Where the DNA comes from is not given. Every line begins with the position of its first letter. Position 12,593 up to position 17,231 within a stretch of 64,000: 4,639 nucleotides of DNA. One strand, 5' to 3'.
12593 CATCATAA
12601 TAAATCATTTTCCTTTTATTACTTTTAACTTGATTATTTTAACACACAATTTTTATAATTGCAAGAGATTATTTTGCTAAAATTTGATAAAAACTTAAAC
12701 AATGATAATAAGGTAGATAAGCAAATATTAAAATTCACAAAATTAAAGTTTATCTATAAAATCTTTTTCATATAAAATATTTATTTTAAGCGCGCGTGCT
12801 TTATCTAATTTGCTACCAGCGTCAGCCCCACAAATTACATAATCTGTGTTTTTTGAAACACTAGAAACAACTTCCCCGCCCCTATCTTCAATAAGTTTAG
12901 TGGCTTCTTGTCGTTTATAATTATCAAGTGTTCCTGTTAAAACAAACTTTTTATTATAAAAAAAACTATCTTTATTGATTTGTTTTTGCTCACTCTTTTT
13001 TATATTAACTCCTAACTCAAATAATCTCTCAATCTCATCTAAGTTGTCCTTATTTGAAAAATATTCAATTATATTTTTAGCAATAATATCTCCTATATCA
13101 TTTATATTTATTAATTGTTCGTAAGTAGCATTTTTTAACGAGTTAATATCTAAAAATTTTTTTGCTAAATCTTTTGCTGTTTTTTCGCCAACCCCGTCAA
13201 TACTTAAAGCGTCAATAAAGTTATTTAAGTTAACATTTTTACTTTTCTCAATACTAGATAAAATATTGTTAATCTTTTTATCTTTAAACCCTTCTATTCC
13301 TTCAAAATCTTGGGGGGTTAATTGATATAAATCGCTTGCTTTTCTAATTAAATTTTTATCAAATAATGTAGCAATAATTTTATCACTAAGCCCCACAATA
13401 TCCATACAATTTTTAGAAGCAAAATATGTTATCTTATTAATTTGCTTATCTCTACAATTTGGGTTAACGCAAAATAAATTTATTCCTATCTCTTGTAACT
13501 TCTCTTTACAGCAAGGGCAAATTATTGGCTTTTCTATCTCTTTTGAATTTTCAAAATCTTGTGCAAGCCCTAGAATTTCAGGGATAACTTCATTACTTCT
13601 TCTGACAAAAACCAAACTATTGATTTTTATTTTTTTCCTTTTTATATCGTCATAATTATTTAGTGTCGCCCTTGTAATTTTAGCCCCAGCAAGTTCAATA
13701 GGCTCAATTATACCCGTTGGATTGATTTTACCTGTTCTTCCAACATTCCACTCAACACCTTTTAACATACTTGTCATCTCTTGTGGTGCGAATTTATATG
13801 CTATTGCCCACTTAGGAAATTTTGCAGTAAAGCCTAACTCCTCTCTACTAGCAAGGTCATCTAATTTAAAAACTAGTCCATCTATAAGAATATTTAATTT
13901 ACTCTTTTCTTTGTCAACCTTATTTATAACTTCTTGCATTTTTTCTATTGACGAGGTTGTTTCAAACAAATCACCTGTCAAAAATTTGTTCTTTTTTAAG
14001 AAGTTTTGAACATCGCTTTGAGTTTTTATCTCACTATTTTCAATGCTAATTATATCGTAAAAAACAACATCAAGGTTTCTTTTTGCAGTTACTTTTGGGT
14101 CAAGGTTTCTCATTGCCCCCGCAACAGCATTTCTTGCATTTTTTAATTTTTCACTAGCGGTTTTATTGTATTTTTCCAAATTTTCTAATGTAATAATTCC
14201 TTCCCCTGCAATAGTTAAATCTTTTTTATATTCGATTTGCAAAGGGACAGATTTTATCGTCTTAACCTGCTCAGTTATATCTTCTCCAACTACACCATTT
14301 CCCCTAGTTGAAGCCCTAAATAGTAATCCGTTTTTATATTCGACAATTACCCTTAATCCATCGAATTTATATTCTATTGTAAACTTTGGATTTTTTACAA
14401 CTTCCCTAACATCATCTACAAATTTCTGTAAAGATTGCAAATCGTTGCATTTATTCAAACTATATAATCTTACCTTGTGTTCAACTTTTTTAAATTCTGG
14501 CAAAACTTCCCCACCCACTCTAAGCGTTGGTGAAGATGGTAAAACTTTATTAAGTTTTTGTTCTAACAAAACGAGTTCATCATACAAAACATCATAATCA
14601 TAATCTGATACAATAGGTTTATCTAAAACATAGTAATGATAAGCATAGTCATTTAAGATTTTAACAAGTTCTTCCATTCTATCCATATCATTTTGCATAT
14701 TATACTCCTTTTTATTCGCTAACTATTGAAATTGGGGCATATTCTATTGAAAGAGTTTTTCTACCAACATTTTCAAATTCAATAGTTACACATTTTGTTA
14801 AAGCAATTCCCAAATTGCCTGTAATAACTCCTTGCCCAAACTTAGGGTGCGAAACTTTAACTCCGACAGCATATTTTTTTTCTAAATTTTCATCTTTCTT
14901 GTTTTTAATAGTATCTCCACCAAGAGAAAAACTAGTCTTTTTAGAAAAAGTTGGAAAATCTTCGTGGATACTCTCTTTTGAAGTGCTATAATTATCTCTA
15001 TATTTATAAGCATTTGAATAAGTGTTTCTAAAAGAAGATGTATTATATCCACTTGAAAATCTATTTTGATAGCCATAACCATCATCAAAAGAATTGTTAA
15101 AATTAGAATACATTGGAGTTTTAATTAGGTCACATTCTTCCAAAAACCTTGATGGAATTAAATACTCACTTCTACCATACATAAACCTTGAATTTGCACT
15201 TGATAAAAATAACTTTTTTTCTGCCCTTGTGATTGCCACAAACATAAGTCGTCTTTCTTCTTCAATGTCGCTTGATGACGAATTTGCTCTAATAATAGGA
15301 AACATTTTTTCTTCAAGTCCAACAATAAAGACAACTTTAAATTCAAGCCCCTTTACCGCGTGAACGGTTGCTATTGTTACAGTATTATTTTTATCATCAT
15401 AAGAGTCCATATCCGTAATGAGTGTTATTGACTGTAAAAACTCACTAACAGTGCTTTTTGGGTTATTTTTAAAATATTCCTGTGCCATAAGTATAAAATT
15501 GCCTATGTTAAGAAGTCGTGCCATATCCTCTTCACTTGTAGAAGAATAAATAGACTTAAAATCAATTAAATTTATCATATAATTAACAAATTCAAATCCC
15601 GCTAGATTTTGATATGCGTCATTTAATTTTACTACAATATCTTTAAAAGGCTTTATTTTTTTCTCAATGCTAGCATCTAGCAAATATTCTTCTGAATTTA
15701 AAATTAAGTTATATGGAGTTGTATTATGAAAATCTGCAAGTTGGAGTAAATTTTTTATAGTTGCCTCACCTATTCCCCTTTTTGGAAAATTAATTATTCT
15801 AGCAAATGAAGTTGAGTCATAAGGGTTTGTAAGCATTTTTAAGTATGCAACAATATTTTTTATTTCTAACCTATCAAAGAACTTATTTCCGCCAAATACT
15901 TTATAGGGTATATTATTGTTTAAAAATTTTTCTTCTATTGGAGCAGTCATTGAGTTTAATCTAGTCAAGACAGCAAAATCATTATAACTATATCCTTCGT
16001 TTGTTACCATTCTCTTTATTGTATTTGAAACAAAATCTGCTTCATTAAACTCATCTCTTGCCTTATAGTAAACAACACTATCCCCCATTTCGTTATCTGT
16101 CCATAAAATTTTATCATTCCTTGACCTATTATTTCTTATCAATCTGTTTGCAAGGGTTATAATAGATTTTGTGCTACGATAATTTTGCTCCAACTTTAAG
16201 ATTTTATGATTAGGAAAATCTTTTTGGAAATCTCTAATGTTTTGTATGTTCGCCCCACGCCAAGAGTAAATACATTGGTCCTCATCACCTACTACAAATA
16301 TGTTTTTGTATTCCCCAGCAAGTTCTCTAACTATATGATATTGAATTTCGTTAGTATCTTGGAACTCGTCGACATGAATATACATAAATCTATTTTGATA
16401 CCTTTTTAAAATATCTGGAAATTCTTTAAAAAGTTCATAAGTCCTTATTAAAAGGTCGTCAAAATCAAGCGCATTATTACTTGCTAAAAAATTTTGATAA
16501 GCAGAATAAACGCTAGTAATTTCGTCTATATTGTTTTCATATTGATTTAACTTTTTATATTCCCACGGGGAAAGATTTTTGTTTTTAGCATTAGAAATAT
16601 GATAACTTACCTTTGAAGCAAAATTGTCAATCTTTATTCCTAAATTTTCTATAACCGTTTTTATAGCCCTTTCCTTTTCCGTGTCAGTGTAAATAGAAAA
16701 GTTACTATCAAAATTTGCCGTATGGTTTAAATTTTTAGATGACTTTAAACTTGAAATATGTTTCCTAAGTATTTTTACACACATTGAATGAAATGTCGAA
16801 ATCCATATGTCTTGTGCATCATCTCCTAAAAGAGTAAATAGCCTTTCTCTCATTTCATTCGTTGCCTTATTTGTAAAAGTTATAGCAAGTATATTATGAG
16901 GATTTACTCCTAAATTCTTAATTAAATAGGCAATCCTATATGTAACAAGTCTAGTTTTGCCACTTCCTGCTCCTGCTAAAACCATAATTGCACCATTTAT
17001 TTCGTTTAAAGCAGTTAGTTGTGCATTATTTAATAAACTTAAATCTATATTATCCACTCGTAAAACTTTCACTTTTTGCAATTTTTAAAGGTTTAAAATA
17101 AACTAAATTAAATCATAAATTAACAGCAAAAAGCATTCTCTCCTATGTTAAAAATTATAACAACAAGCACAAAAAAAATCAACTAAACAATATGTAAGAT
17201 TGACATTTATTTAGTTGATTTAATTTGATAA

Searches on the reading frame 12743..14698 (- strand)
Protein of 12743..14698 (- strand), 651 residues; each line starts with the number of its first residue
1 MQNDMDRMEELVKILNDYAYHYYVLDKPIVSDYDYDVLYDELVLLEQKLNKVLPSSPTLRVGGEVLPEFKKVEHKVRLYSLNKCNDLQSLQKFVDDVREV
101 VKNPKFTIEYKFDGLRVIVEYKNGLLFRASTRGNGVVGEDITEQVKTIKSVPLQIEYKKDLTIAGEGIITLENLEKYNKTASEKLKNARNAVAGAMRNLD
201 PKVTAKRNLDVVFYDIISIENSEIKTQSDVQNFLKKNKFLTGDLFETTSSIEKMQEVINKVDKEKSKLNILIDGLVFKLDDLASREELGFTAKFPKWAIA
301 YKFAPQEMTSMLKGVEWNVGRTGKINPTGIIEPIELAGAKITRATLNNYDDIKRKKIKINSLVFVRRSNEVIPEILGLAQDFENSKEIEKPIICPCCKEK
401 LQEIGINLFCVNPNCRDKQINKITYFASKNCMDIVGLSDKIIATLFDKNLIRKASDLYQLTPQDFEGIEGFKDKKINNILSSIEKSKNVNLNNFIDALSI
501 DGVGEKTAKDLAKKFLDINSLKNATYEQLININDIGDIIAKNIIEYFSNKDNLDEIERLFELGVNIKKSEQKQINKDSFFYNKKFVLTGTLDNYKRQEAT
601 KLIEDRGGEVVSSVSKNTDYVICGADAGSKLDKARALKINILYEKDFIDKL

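Call 77: search_protein_families(library=pfam, proteins=[window:12743-14698:-], max_evalue=0.001)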
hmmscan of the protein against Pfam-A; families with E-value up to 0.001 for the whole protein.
window:12743-14698:- (651 aa): 10 families
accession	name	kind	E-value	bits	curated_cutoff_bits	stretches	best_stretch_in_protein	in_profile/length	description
PF01653.23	DNA_ligase_aden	-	1.4e-70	238.2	27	1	68-306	3-253/253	NAD-dependent DNA ligase adenylation domain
PF03120.22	DNA_ligase_OB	-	5e-24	84.4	32.9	1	311-383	3-75/79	NAD-dependent DNA ligase OB-fold domain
PF12826.13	HHH_2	-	1e-18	67.6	27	1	494-553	2-61/64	Helix-hairpin-helix motif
PF00533.33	BRCT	-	8e-15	55.3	21.3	1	576-648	2-75/78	BRCA1 C Terminus (BRCT) domain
PF14520.12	HHH_5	-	5.4e-11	43.2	27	1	494-545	1-53/57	Helix-hairpin-helix domain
PF12738.14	PTCB-BRCT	-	2.6e-06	27.8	22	1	587-641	5-58/63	twin BRCT domain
PF16589.12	BRCT_2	-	1.4e-05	25.8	27.3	1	579-639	2-62/86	BRCT domain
PF00633.29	HHH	-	2.1e-05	24.6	24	0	518-546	2-30/30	Helix-hairpin-helix motif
PF01068.26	DNA_ligase_A_M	-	5.3e-05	23.4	26.2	1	92-226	5-131/204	ATP dependent DNA ligase domain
PF22745.1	Nlig-Ia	-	9.4e-05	23.4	27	1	19-57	17-55/92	DNA ligase-like, N-terminal NAD+-binding domain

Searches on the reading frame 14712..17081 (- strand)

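Call 77: search_protein_families(library=pfam, proteins=[window:14712-17081:-], max_evalue=0.001)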
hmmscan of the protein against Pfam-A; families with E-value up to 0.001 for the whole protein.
window:14712-17081:- (789 aa): 9 families
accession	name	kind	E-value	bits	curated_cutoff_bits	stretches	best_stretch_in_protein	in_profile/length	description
PF00580.27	UvrD-helicase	-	1.6e-91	307.2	23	1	17-290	1-271/271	UvrD/REP helicase N-terminal domain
PF13361.12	UvrD_C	-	3.3e-75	254.1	25.6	1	296-630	2-349/350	UvrD-like helicase C-terminal domain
PF13245.12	AAA_19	-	4.2e-22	79.2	25.1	1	30-273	12-132/134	AAA domain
PF13538.12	UvrD_C_2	-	1.7e-09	37.8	27.4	1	568-626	2-51/52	UvrD-like helicase C-terminal domain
PF01443.25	Viral_helicase1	-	7e-08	33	21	0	564-625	172-225/228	Viral superfamily 1 RNA helicase core domain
PF13086.12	AAA_11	-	5.3e-07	30.1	27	1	17-269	2-249/257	AAA domain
PF13087.12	AAA_12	-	7.4e-07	29.4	27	1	547-626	117-190/195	AAA domain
PF21196.3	PcrA_UvrD_tudor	-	8.4e-06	26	23.9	1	739-785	1-47/48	PcrA/UvrD tudor domain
PF13604.12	AAA_30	-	0.00092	19.4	27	0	17-80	2-65/191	AAA domain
